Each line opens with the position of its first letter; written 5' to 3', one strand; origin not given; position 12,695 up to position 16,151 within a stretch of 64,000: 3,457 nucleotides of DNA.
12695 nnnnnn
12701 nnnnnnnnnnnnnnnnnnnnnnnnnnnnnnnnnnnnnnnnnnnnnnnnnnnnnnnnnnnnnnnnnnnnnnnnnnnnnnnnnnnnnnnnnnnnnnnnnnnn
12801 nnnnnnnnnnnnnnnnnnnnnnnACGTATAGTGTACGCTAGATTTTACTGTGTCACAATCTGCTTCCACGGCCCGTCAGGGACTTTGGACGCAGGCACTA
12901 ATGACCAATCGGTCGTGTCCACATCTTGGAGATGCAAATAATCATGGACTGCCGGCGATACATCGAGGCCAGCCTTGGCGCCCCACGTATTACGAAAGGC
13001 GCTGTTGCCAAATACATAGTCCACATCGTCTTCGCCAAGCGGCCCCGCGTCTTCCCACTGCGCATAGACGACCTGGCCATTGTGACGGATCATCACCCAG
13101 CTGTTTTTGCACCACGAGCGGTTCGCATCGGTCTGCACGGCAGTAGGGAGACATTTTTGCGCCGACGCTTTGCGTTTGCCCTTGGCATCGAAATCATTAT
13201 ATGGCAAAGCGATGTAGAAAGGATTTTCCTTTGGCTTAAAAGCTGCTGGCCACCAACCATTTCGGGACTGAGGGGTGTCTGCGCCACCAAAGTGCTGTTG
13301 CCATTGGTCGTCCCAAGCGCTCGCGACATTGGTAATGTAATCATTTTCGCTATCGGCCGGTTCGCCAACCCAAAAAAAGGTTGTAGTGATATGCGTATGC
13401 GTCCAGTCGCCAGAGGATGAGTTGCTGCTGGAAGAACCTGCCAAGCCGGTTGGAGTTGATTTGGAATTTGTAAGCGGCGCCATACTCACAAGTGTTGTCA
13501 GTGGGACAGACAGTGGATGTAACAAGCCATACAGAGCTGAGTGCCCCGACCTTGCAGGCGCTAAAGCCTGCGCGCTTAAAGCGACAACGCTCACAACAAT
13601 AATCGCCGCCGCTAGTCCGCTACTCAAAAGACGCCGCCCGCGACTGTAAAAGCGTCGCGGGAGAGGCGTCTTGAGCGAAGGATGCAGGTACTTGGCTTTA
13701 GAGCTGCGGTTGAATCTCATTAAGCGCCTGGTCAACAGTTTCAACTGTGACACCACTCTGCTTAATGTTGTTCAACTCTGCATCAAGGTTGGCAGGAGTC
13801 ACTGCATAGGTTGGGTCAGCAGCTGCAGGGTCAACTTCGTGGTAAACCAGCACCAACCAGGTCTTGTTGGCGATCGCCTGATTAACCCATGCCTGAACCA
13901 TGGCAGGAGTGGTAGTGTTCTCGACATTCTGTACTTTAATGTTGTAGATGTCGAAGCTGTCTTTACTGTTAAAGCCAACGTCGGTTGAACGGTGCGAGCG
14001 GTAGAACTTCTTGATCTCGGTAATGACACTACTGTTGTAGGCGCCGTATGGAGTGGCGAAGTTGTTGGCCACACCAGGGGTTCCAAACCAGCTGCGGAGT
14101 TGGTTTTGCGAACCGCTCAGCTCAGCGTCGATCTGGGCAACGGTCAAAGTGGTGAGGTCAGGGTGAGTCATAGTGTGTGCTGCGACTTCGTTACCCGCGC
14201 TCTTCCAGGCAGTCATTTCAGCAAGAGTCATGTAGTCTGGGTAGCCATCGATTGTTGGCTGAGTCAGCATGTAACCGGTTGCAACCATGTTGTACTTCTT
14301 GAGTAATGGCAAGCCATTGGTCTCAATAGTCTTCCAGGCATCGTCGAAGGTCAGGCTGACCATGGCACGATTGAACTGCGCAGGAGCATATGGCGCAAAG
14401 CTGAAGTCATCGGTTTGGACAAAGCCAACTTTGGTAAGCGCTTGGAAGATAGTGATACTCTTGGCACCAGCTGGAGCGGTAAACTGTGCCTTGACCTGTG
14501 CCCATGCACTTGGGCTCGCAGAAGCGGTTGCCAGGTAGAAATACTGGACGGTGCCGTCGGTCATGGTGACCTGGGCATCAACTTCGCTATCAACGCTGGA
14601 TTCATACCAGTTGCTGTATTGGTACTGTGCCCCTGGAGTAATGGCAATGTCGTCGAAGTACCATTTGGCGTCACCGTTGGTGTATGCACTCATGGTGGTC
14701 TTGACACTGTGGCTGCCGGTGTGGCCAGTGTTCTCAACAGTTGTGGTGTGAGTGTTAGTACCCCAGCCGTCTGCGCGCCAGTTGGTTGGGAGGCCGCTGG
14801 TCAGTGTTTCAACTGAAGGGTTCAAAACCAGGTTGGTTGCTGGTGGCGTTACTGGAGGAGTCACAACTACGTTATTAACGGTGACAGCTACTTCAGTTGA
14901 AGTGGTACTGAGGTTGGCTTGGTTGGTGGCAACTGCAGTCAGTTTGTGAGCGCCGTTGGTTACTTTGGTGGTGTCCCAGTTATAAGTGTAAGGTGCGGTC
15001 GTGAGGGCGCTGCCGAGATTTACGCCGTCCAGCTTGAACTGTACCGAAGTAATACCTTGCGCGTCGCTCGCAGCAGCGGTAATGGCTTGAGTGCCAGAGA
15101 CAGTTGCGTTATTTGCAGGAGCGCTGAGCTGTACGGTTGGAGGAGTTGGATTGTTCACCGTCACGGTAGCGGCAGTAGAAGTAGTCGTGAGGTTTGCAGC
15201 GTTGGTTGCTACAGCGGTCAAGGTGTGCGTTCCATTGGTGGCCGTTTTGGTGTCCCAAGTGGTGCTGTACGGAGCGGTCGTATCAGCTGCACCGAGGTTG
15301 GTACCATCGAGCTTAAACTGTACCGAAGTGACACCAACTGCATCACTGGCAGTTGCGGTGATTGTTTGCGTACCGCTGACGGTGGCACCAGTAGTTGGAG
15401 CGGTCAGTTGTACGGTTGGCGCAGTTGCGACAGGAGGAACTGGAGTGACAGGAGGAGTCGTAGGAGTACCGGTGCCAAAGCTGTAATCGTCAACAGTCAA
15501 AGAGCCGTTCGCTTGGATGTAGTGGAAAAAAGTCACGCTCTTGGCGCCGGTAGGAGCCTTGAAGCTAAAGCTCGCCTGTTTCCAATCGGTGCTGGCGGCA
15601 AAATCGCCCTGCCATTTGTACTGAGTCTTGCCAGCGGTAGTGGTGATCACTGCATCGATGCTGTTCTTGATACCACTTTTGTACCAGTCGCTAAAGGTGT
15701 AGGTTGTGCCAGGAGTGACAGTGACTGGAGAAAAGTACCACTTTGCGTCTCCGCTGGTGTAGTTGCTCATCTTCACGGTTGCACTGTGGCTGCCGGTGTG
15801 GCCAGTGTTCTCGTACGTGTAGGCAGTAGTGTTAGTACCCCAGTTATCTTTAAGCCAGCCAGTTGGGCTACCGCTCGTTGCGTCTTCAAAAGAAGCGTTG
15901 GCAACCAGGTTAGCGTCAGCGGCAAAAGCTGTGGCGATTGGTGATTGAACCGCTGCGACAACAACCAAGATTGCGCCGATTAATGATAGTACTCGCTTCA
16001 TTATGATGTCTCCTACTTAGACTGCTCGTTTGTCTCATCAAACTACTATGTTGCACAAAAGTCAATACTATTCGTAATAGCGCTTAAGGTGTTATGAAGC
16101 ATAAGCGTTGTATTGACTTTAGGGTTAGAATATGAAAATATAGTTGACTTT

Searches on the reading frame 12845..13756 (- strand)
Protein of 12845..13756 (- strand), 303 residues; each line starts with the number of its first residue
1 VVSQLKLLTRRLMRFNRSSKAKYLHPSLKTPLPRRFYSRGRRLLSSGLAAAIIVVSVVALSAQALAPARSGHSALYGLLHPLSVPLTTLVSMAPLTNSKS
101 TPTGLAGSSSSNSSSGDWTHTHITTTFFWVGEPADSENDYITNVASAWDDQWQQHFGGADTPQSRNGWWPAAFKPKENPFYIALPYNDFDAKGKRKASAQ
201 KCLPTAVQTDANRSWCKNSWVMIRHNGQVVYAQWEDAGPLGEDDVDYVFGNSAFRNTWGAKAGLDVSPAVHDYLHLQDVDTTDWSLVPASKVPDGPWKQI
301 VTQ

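Call 4: search_protein_families(library=pfam, proteins=[window:12845-13756:-], max_evalue=0.01)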
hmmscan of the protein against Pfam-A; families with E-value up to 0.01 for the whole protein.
window:12845-13756:- (303 aa): 1 family
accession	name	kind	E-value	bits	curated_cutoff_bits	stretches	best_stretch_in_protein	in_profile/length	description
PF08592.16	Anthrone_oxy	-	0.0097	16.5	27.3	0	35-123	3-94/106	Anthrone oxygenase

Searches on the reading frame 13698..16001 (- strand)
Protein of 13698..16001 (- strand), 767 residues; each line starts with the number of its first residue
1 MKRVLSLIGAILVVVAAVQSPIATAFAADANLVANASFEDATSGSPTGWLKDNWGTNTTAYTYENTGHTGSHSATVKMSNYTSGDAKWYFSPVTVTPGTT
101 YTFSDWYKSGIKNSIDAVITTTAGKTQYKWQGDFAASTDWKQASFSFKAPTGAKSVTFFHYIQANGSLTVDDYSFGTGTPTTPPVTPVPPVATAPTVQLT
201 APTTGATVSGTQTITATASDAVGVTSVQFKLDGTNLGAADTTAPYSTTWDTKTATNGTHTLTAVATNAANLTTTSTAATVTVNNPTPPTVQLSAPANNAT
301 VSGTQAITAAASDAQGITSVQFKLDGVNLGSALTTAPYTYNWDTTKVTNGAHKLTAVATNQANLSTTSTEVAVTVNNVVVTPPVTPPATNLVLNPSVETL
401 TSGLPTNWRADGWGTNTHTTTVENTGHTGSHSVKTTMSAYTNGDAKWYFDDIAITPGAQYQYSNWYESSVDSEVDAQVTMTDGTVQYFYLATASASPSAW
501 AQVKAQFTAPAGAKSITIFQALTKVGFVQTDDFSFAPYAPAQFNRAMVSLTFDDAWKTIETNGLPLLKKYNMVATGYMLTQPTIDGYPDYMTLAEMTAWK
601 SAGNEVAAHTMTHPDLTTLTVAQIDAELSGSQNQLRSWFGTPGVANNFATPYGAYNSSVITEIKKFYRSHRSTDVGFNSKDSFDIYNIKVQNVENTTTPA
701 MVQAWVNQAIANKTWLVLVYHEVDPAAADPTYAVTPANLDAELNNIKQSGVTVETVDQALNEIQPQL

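Call 4: search_protein_families(library=pfam, proteins=[window:13698-16001:-], max_evalue=0.01)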
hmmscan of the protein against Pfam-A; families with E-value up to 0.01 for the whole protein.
window:13698-16001:- (767 aa): 4 families
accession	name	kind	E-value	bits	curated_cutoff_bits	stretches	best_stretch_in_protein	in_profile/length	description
PF17957.7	Big_7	-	9.1e-38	129.2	24.1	2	195-263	1-70/70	Bacterial Ig domain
PF01522.26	Polysacc_deac_1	-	4.9e-24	85.1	23.1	1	544-665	5-118/124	Polysaccharide deacetylase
PF02018.23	CBM_4_9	-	7.3e-12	46.3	25.9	2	30-159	1-128/136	Carbohydrate binding domain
PF13750.12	Big_3_3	-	0.00034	20.8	27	1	245-314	3-75/157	Bacterial Ig-like domain (group 3)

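Call 5: search_protein_families(library=ncbifam, proteins=[window:13698-16001:-], max_evalue=1)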
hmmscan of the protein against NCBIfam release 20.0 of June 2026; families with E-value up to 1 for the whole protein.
window:13698-16001:- (767 aa): 9 families
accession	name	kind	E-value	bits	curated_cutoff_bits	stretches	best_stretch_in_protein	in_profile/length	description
NF050820.1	PolSacchBiosHfsH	equivalog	2.1e-22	80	400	1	541-761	29-246/249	oligosaccharide deacetylase HfsH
TIGR02764.1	spore_ybaN_pdaB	equivalog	3e-11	43.4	237.4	1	546-666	6-119/191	polysaccharide deacetylase family sporulation protein PdaB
TIGR04243.1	nodulat_NodB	equivalog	8.2e-10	38.5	240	1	547-665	3-115/197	chitooligosaccharide deacetylase NodB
TIGR02873.1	spore_ylxY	hypoth_equivalog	2e-08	33.8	391.5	1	528-663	67-195/268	probable sporulation protein, polysaccharide deacetylase family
NF045820.1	PgAcgDacpgdA_Strep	equivalog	3.8e-06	26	800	1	535-658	257-373/463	peptidoglycan-N-acetylglucosamine deacetylase PgdA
TIGR02884.1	spore_pdaA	equivalog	9.8e-06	25.4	298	1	546-665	37-150/224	delta-lactam-biosynthetic de-N-acetylase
TIGR03933.1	PIA_icaB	equivalog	3.4e-05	23.5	248.35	1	542-665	68-201/245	intercellular adhesin biosynthesis polysaccharide N-deacetylase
TIGR03938.2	deacetyl_PgaB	equivalog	0.00013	20.4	321.9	1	545-574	63-92/621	poly-beta-1,6-N-acetyl-D-glucosamine N-deacetylase PgaB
NF045822.1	PgAcgDacpgdA2_Bac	equivalog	0.00045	19.6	400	1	537-729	58-239/274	peptidoglycan-N-acetylglucosamine deacetylase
